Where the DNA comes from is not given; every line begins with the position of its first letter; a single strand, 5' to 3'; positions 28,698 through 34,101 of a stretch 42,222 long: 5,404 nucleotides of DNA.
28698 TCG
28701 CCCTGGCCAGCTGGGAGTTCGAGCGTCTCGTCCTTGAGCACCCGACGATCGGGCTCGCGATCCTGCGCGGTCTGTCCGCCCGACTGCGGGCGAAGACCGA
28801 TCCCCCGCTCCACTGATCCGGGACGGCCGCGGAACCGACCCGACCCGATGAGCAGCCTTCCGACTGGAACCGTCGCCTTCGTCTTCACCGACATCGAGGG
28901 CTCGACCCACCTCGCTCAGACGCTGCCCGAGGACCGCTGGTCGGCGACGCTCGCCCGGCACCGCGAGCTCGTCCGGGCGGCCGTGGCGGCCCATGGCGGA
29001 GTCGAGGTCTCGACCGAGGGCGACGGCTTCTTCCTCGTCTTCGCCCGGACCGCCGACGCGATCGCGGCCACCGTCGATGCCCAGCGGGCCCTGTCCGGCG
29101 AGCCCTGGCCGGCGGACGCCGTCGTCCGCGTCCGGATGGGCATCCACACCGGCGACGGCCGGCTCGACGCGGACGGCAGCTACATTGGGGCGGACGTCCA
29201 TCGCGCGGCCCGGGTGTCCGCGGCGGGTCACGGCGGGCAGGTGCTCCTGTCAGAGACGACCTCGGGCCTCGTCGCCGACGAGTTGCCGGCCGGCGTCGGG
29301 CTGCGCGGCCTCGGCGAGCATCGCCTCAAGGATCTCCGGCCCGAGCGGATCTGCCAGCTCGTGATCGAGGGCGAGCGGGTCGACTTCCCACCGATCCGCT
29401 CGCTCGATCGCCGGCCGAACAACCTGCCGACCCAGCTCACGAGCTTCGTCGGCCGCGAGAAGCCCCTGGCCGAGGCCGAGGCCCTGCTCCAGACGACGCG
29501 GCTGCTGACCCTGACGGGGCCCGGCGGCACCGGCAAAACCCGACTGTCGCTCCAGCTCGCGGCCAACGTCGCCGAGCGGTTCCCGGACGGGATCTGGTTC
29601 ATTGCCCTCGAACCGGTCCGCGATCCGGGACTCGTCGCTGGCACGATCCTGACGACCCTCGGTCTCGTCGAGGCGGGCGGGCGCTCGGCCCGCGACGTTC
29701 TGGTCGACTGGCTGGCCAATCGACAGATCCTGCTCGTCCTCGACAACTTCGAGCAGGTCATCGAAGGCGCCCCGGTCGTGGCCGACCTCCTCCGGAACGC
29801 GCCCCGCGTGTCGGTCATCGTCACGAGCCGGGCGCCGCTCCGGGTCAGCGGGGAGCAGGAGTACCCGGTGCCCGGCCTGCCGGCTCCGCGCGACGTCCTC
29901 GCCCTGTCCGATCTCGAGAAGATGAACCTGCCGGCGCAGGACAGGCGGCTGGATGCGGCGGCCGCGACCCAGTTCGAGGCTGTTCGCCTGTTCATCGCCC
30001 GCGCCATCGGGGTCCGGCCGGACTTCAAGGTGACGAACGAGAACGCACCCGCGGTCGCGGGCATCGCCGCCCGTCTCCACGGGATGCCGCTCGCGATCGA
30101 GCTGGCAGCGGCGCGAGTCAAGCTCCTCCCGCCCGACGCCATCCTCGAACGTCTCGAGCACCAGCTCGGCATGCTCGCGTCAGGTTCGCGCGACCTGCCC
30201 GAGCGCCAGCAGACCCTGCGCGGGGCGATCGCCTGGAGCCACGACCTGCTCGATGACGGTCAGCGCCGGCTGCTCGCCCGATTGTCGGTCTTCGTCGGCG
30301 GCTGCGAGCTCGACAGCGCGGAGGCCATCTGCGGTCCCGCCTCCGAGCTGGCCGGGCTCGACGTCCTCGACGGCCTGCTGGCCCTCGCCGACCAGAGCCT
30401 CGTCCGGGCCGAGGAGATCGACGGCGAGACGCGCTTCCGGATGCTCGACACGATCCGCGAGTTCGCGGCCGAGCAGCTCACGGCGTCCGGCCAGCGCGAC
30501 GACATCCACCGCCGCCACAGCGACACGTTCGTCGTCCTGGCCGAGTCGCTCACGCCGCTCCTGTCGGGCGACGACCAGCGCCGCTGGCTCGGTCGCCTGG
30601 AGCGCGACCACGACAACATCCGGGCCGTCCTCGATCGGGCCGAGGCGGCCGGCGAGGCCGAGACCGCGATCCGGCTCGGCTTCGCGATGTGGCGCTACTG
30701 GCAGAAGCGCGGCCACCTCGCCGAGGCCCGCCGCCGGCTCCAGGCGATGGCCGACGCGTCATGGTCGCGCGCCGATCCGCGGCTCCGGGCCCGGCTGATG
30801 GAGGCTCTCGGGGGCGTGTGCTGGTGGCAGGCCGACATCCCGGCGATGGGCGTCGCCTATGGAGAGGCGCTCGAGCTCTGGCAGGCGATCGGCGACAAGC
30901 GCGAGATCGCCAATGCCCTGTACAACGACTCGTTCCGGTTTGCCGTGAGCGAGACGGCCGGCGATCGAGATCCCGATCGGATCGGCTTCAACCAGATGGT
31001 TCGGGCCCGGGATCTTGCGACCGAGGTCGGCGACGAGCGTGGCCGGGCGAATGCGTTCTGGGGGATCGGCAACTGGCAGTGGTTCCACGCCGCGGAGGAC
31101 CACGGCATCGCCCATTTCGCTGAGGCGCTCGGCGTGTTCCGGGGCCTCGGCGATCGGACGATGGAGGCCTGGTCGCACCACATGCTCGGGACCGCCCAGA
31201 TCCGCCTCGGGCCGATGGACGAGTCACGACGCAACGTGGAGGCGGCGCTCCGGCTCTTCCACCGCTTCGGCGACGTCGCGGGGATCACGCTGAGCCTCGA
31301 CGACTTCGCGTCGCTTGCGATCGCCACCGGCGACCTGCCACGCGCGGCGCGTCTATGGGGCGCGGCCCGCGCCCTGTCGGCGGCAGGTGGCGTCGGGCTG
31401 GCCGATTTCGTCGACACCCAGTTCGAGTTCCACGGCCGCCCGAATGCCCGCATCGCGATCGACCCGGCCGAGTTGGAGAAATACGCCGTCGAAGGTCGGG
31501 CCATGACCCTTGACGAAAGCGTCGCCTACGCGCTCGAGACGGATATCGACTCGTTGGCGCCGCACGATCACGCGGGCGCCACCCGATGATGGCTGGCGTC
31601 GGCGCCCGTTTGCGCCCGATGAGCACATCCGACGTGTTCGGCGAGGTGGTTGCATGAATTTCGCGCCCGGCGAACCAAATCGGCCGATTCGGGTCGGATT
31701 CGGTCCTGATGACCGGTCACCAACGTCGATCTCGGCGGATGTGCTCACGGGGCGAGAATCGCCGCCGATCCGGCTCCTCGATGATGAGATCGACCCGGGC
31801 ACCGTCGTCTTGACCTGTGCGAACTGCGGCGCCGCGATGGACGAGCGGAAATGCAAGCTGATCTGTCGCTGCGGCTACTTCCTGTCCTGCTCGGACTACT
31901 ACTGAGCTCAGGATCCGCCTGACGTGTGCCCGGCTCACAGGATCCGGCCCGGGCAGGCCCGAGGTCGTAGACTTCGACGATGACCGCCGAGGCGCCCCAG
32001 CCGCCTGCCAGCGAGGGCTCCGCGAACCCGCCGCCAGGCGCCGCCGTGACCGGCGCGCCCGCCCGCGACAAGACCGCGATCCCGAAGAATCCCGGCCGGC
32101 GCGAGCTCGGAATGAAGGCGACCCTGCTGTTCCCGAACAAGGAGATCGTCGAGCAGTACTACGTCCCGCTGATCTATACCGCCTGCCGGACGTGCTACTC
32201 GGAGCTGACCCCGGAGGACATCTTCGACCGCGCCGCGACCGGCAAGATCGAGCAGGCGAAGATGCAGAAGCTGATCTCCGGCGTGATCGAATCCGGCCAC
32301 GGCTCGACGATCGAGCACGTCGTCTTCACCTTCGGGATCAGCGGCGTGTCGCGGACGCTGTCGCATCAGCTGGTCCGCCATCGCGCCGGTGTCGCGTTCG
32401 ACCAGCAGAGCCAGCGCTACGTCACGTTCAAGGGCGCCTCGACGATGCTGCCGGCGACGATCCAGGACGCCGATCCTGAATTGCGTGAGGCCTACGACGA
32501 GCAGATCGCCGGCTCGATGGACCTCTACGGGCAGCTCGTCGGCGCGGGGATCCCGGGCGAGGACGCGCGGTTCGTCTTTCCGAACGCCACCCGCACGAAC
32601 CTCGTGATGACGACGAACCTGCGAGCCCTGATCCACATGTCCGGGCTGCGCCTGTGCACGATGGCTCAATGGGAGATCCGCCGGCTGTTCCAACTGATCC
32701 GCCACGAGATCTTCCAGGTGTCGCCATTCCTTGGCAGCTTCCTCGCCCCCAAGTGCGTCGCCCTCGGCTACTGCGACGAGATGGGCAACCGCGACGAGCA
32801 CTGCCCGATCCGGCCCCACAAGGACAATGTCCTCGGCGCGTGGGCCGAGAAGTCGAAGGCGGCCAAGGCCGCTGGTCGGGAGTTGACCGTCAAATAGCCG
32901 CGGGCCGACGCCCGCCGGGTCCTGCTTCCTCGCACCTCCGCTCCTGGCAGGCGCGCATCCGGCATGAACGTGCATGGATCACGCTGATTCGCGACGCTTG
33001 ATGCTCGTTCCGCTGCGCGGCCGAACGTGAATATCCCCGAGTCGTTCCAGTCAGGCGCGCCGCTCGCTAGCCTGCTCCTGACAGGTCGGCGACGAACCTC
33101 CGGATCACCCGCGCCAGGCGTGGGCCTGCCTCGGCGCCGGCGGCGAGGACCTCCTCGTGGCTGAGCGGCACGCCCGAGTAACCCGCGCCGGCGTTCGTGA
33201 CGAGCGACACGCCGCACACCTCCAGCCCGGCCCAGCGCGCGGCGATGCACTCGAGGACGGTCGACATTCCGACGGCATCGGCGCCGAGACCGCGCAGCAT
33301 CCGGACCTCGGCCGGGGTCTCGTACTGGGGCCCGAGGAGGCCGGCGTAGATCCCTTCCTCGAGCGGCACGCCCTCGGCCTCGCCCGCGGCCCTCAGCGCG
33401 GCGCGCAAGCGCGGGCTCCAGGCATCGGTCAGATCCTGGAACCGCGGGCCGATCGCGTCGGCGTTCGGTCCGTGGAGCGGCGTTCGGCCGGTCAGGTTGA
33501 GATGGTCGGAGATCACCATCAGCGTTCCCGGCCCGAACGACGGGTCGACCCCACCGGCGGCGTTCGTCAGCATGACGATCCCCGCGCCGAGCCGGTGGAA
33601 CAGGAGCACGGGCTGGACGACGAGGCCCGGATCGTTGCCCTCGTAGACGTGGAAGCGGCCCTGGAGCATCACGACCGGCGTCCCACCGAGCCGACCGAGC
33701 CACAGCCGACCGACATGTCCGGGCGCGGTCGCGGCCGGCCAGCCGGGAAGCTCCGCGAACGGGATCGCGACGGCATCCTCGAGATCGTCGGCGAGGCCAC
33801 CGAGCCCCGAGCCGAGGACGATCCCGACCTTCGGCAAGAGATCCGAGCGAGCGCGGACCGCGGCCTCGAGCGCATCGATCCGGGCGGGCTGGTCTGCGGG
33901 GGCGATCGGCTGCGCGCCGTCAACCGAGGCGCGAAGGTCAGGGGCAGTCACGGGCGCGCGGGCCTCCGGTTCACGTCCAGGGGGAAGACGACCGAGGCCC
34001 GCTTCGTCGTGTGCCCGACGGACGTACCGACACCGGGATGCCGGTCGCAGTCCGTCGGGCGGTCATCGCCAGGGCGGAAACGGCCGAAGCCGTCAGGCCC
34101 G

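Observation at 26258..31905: Candidate cyclic-nucleotide signalling/defence-like module: cyclase-STAND-TPR protein, two output-less CNB proteins, a coupled flavoprotein and a zinc-ribbon ORF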

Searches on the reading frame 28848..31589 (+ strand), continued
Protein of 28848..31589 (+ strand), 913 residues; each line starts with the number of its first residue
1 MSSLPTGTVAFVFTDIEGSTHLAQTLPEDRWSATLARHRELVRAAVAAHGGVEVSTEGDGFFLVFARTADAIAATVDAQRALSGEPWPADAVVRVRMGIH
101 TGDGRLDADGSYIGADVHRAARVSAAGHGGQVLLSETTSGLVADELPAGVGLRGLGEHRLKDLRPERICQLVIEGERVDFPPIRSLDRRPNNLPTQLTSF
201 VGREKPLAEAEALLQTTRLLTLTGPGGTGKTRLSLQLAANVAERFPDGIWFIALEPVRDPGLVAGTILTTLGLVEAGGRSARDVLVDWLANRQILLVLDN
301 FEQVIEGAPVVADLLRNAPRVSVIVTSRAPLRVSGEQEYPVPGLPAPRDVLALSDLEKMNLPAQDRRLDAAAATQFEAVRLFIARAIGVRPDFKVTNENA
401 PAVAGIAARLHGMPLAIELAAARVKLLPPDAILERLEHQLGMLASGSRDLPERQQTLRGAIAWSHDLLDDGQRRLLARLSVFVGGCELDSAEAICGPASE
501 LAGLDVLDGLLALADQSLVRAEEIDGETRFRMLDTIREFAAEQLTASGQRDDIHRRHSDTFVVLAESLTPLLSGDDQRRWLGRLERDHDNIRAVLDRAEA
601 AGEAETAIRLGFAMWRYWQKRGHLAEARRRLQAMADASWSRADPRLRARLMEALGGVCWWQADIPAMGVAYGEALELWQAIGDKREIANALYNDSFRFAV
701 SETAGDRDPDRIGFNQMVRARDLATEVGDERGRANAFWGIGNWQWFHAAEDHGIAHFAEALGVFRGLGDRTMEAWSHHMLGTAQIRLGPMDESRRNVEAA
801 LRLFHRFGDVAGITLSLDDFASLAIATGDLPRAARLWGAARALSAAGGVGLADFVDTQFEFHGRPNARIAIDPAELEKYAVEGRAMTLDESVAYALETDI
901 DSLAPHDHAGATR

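Call 28: find_homologous_proteins(query=window:28848-31589:+, max_evalue=1e-10)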
Query window:28848-31589:+ (913 aa): 8000 proteins with E <= 1e-10 among 8000 candidates; the best 120 are listed.
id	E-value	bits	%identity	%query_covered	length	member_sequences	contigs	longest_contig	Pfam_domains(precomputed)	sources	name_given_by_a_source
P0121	0.0e+0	2021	100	100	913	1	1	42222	PF25872.1,PF00211.26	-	-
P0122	0.0e+0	2008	99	100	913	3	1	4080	PF25872.1,PF00211.26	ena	-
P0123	0.0e+0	1852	91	100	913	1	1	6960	PF25872.1,PF13424.13,PF13401.13,PF00211.26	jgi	jgi:predicted ATPase/class 3 adenylate cyclase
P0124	0.0e+0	1806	89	100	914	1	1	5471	PF25872.1,PF13401.13,PF00211.26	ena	-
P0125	0.0e+0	1805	89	100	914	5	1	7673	PF25872.1,PF13424.13,PF13401.13,PF00211.26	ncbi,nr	ncbi:MAG: hypothetical protein QOE42_325 [Chloroflexota bacterium]|nr:hypothetical protein [Chlorofl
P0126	0.0e+0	1783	87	100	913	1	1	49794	PF25872.1,PF13424.13,PF00211.26,PF13191.13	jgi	jgi:predicted ATPase/class 3 adenylate cyclase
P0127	0.0e+0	1779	87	100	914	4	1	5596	PF25872.1,PF13401.13,PF00211.26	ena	-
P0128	0.0e+0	1777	87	100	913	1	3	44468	PF25872.1,PF13424.13,PF00211.26,PF13191.13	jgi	jgi:predicted ATPase/class 3 adenylate cyclase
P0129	0.0e+0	1776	87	100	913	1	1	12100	PF25872.1,PF13424.13,PF00211.26,PF13191.13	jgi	jgi:predicted ATPase/class 3 adenylate cyclase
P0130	0.0e+0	1775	87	100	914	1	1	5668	PF25872.1,PF13401.13,PF00211.26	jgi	jgi:predicted ATPase/class 3 adenylate cyclase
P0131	0.0e+0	1773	87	100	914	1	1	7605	PF25872.1,PF13401.13,PF00211.26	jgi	jgi:predicted ATPase/class 3 adenylate cyclase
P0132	0.0e+0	1764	87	100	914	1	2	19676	PF25872.1,PF13424.13,PF13401.13,PF20703.4,PF00211.26,PF13191.13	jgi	jgi:predicted ATPase/class 3 adenylate cyclase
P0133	0.0e+0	1760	87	100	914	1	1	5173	PF25872.1,PF13424.13,PF00211.26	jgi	jgi:predicted ATPase/class 3 adenylate cyclase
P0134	0.0e+0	1752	86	100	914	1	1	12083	PF25872.1,PF00211.26,PF13481.13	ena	-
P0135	0.0e+0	1700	84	100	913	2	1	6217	PF25872.1,PF13424.13,PF13401.13,PF00211.26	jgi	jgi:predicted ATPase/class 3 adenylate cyclase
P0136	0.0e+0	1696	84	100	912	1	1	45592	PF25872.1,PF13424.13,PF13401.13,PF00211.26,PF13191.13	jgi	jgi:predicted ATPase/class 3 adenylate cyclase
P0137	0.0e+0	1696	83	100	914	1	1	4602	PF25872.1,PF13424.13,PF13401.13,PF00211.26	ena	-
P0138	0.0e+0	1694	83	100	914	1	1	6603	PF25872.1,PF13424.13,PF13401.13,PF00211.26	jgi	jgi:predicted ATPase/class 3 adenylate cyclase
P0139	0.0e+0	1691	83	100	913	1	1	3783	PF25872.1,PF13401.13,PF00211.26,PF13191.13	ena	-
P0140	0.0e+0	1690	83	100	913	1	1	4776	PF25872.1,PF13401.13,PF00211.26,PF13191.13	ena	-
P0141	0.0e+0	1689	82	100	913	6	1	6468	PF25872.1,PF13424.13,PF00211.26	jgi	jgi:predicted ATPase/class 3 adenylate cyclase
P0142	0.0e+0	1688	82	100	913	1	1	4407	PF25872.1,PF13424.13,PF00211.26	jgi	jgi:predicted ATPase/class 3 adenylate cyclase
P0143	0.0e+0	1684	82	100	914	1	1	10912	PF25872.1,PF13424.13,PF13401.13,PF00211.26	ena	-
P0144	0.0e+0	1678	83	100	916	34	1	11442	PF25872.1,PF13401.13,PF00211.26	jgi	jgi:predicted ATPase/class 3 adenylate cyclase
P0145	0.0e+0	1678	83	99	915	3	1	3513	PF25872.1,PF13424.13,PF00211.26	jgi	jgi:predicted ATPase/class 3 adenylate cyclase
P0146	0.0e+0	1669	83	99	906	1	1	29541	PF25872.1,PF13424.13,PF00211.26,PF13481.13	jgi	jgi:predicted ATPase/class 3 adenylate cyclase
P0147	0.0e+0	1669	82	100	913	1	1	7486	PF25872.1,PF13424.13,PF00211.26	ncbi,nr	ncbi:MAG TPA: adenylate/guanylate cyclase domain-containing protein [Candidatus Limnocylindrales bac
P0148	0.0e+0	1668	83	100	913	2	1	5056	PF25872.1,PF13424.13,PF00211.26,PF13191.13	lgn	-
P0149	0.0e+0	1666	83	100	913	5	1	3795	PF25872.1,PF13424.13,PF00211.26,PF13191.13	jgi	jgi:predicted ATPase/class 3 adenylate cyclase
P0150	0.0e+0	1663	83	100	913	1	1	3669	PF25872.1,PF00211.26,PF13191.13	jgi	jgi:predicted ATPase/class 3 adenylate cyclase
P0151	0.0e+0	1656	82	100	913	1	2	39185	PF25872.1,PF13424.13,PF00211.26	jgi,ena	-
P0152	0.0e+0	1655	82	100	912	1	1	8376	PF25872.1,PF13424.13,PF00211.26,PF13191.13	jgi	jgi:predicted ATPase/class 3 adenylate cyclase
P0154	0.0e+0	1641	81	100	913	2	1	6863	PF25872.1,PF13424.13,PF00211.26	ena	-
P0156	0.0e+0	1638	81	100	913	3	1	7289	PF25872.1,PF13424.13,PF00211.26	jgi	jgi:predicted ATPase/class 3 adenylate cyclase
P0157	0.0e+0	1637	81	100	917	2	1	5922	PF25872.1,PF13424.13,PF13401.13,PF00211.26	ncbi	-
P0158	0.0e+0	1636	81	100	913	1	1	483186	PF25872.1,PF13401.13,PF00211.26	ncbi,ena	-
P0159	0.0e+0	1636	80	100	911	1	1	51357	PF25872.1,PF13424.13,PF13401.13,PF00211.26,PF13191.13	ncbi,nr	ncbi:MAG TPA: adenylate/guanylate cyclase domain-containing protein [Patescibacteria group bacterium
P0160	0.0e+0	1631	80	100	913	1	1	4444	PF25872.1,PF13424.13,PF00211.26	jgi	jgi:predicted ATPase/class 3 adenylate cyclase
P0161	0.0e+0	1631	81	100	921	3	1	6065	PF25872.1,PF13424.13,PF00211.26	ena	-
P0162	0.0e+0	1629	81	100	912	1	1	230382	PF25872.1,PF13401.13,PF00211.26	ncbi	-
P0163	0.0e+0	1624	80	100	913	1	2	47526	PF25872.1,PF13424.13,PF13401.13,PF00211.26,PF13481.13,PF13191.13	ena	-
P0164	0.0e+0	1618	81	100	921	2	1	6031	PF25872.1,PF13424.13,PF13401.13,PF00211.26,PF13481.13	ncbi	-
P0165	0.0e+0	1618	80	100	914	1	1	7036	PF25872.1,PF13424.13,PF00211.26,PF13191.13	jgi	jgi:predicted ATPase/class 3 adenylate cyclase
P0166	0.0e+0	1617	80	99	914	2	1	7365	PF25872.1,PF13424.13,PF00211.26,PF13191.13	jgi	jgi:predicted ATPase/class 3 adenylate cyclase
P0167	0.0e+0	1610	81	98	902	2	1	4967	PF25872.1,PF13424.13,PF13401.13,PF00211.26,PF13191.13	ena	-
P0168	0.0e+0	1609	79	100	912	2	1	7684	PF25872.1,PF13424.13,PF00211.26,PF13191.13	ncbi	ncbi:MAG TPA: adenylate/guanylate cyclase domain-containing protein [Candidatus Limnocylindrales bac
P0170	0.0e+0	1607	80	99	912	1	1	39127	PF25872.1,PF13424.13,PF00211.26,PF13191.13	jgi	jgi:predicted ATPase/class 3 adenylate cyclase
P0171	0.0e+0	1606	79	99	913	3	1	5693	PF25872.1,PF13424.13,PF00211.26,PF13191.13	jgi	jgi:predicted ATPase/class 3 adenylate cyclase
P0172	0.0e+0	1606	80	99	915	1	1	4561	PF25872.1,PF13424.13,PF00211.26,PF13191.13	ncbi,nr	ncbi:MAG TPA: adenylate/guanylate cyclase domain-containing protein [Candidatus Limnocylindrales bac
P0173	0.0e+0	1603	79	100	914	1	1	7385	PF25872.1,PF13424.13,PF00211.26,PF13191.13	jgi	jgi:predicted ATPase/class 3 adenylate cyclase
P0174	0.0e+0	1602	79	100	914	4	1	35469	PF25872.1,PF13424.13,PF13401.13,PF00211.26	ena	-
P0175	0.0e+0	1599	80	100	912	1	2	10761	PF25872.1,PF13424.13,PF00211.26,PF13481.13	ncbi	-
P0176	0.0e+0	1598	79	100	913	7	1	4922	PF25872.1,PF13424.13,PF00211.26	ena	-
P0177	0.0e+0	1598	77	100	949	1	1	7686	PF25872.1,PF13424.13,PF00211.26,PF13481.13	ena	-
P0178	0.0e+0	1596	78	100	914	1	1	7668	PF25872.1,PF13424.13,PF13401.13,PF00211.26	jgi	-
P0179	0.0e+0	1595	79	99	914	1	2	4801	PF25872.1,PF13424.13,PF00211.26,PF13191.13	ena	-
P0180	0.0e+0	1595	79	99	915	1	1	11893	PF25872.1,PF13424.13,PF00211.26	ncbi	-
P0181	0.0e+0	1593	78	99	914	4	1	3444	PF25872.1,PF13424.13,PF00211.26,PF13191.13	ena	-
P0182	0.0e+0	1592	78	99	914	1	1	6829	PF25872.1,PF13424.13,PF00211.26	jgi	jgi:predicted ATPase/class 3 adenylate cyclase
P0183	0.0e+0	1592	78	99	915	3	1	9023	PF25872.1,PF00211.26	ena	-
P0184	0.0e+0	1592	78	100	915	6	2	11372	PF25872.1,PF13424.13,PF00211.26,PF13191.13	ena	-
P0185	0.0e+0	1589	79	99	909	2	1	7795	PF25872.1,PF13424.13,PF00211.26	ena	-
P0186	0.0e+0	1589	78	99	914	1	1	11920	PF25872.1,PF13424.13,PF00211.26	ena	-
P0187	0.0e+0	1588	78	99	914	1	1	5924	PF25872.1,PF13424.13,PF00211.26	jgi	-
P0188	0.0e+0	1588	78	100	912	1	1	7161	PF25872.1,PF13424.13,PF00211.26,PF13481.13,PF13191.13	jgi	jgi:predicted ATPase/class 3 adenylate cyclase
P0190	0.0e+0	1584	77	100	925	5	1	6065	PF25872.1,PF13424.13,PF00211.26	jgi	jgi:predicted ATPase/class 3 adenylate cyclase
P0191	0.0e+0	1582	78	99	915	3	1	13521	PF25872.1,PF13424.13,PF13401.13,PF00211.26,PF13191.13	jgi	jgi:predicted ATPase/class 3 adenylate cyclase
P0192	0.0e+0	1582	78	99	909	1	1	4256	PF25872.1,PF13424.13,PF00211.26,PF13191.13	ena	-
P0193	0.0e+0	1578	78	99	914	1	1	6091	PF25872.1,PF13424.13,PF00211.26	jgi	jgi:predicted ATPase/class 3 adenylate cyclase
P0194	0.0e+0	1577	79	99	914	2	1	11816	PF25872.1,PF13424.13,PF00211.26,PF13191.13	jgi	jgi:predicted ATPase/class 3 adenylate cyclase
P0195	0.0e+0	1576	78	99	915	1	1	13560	PF25872.1,PF13424.13,PF00211.26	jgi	jgi:predicted ATPase/class 3 adenylate cyclase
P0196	0.0e+0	1575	79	99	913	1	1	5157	PF25872.1,PF13424.13,PF13401.13,PF00211.26,PF13191.13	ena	-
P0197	0.0e+0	1575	78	99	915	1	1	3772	PF25872.1,PF13424.13,PF00211.26,PF13191.13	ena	-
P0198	0.0e+0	1574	79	97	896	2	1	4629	PF25872.1,PF13424.13,PF00211.26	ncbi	ncbi:MAG TPA: adenylate/guanylate cyclase domain-containing protein, partial [Candidatus Limnocylind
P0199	0.0e+0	1572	78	100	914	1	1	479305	PF25872.1,PF13424.13,PF13401.13,PF00211.26,PF13191.13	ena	-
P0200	0.0e+0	1572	78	99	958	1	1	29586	PF25872.1,PF13424.13,PF13401.13,PF00211.26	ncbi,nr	ncbi:MAG TPA: adenylate/guanylate cyclase domain-containing protein [Candidatus Limnocylindrales bac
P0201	0.0e+0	1571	78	99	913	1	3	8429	PF25872.1,PF13424.13,PF13401.13,PF00211.26,PF13191.13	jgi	jgi:predicted ATPase/class 3 adenylate cyclase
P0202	0.0e+0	1571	78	100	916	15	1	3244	PF25872.1,PF13424.13,PF00211.26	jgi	jgi:predicted ATPase/class 3 adenylate cyclase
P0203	0.0e+0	1571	78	99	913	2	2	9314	PF25872.1,PF13424.13,PF13401.13,PF00211.26,PF13191.13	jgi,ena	-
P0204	0.0e+0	1570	78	100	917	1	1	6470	PF25872.1,PF13424.13,PF13401.13,PF00211.26,PF13191.13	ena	-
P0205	0.0e+0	1570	79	99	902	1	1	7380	PF25872.1,PF13424.13,PF13401.13,PF00211.26,PF13191.13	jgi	jgi:predicted ATPase/class 3 adenylate cyclase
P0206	0.0e+0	1570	78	100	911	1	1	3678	PF25872.1,PF13424.13,PF00211.26,PF13481.13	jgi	jgi:predicted ATPase/class 3 adenylate cyclase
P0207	0.0e+0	1568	78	100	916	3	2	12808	PF25872.1,PF13424.13,PF00211.26,PF13481.13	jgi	jgi:predicted ATPase/class 3 adenylate cyclase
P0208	0.0e+0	1568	78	99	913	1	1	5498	PF25872.1,PF13424.13,PF13401.13,PF00211.26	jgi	jgi:predicted ATPase/class 3 adenylate cyclase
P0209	0.0e+0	1566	78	99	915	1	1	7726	PF25872.1,PF13424.13,PF13401.13,PF00211.26,PF13481.13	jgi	jgi:predicted ATPase/class 3 adenylate cyclase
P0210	0.0e+0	1564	78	99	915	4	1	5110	PF25872.1,PF13424.13,PF13401.13,PF00211.26,PF13191.13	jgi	jgi:predicted ATPase/class 3 adenylate cyclase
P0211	0.0e+0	1559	77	100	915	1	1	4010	PF25872.1,PF00211.26,PF13191.13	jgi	jgi:predicted ATPase/class 3 adenylate cyclase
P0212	0.0e+0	1558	77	99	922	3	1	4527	PF25872.1,PF13424.13,PF00211.26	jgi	jgi:predicted ATPase/class 3 adenylate cyclase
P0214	0.0e+0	1554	77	100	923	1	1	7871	PF25872.1,PF13401.13,PF00211.26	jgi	jgi:predicted ATPase/class 3 adenylate cyclase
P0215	0.0e+0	1546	80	95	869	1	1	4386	PF25872.1,PF13424.13,PF00211.26,PF13481.13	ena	-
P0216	0.0e+0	1543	76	99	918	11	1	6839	PF25872.1,PF13424.13,PF13401.13,PF00211.26,PF13191.13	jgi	jgi:predicted ATPase/class 3 adenylate cyclase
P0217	0.0e+0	1540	77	99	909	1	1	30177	PF25872.1,PF13424.13,PF13401.13,PF00211.26,PF13191.13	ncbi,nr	ncbi:MAG TPA: adenylate/guanylate cyclase domain-containing protein [Candidatus Limnocylindrales bac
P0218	0.0e+0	1537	77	99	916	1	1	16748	PF25872.1,PF13424.13,PF00211.26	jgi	-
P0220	0.0e+0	1521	78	96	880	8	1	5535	PF25872.1,PF13401.13,PF00211.26,PF13191.13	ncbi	-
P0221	0.0e+0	1520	77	99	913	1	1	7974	PF25872.1,PF13424.13,PF13401.13,PF00211.26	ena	-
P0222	0.0e+0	1513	78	96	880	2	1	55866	PF25872.1,PF13424.13,PF13401.13,PF00211.26,PF00931.29,PF13191.13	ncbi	-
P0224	0.0e+0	1499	75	100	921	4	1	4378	PF25872.1,PF13424.13,PF00211.26,PF13191.13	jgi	jgi:predicted ATPase/class 3 adenylate cyclase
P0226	0.0e+0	1491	77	96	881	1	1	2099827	PF25872.1,PF13424.13,PF13401.13,PF00211.26,PF13191.13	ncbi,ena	-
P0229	0.0e+0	1486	76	96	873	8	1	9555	PF25872.1,PF13424.13,PF13401.13,PF00211.26,PF13481.13,PF13191.13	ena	-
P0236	0.0e+0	1436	71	100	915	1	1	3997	PF25872.1,PF13424.13,PF13401.13,PF00211.26,PF13481.13,PF13191.13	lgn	-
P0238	0.0e+0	1415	71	100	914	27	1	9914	PF25872.1,PF13424.13,PF13401.13,PF00211.26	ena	-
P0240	0.0e+0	1404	71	100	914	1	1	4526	PF25872.1,PF13424.13,PF13401.13,PF20703.4,PF00211.26,PF07719.24,PF13481.13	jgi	jgi:predicted ATPase/class 3 adenylate cyclase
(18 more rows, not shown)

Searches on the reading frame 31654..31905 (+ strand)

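Call 8: search_protein_families(library=pfam, proteins=[window:31654-31905:+], max_evalue=0.01)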
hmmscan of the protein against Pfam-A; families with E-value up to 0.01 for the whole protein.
window:31654-31905:+ (83 aa): 0 families

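Call 9: search_protein_families(library=padloc, proteins=[window:31654-31905:+], max_evalue=0.01)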
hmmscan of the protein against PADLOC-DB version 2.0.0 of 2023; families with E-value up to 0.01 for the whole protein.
window:31654-31905:+ (83 aa): 0 families

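Call 14: search_protein_families(library=ncbifam, proteins=[window:31654-31905:+], max_evalue=0.01)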
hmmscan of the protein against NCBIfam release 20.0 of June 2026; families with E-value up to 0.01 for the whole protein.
window:31654-31905:+ (83 aa): 2 families
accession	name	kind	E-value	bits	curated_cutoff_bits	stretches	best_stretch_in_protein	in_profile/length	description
NF041914.1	HVO_2523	equivalog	0.0035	17.2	60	1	54-82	2-31/33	HVO_2523 family zinc finger protein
NF034126.3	PRK09521.1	equivalog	0.0084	15.9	90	1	29-74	123-167/180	exosome complex RNA-binding protein Csl4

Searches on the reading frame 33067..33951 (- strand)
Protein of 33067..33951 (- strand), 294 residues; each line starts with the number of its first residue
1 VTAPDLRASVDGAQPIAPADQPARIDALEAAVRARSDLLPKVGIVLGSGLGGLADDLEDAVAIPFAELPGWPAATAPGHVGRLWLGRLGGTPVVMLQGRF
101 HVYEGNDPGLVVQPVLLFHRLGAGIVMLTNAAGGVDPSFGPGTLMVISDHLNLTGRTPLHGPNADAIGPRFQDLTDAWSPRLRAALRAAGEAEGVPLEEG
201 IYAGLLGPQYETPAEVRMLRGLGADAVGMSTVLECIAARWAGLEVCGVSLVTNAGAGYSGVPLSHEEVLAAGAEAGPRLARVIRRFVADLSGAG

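Call 13: search_protein_families(library=pfam, proteins=[window:33067-33951:-], max_evalue=0.001)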
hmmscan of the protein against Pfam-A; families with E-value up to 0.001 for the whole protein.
window:33067-33951:- (294 aa): 1 family
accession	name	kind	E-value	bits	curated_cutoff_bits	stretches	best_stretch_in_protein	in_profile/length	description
PF01048.26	PNP_UDP_1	-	1.3e-51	175.7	25.1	1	41-288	1-233/233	Phosphorylase superfamily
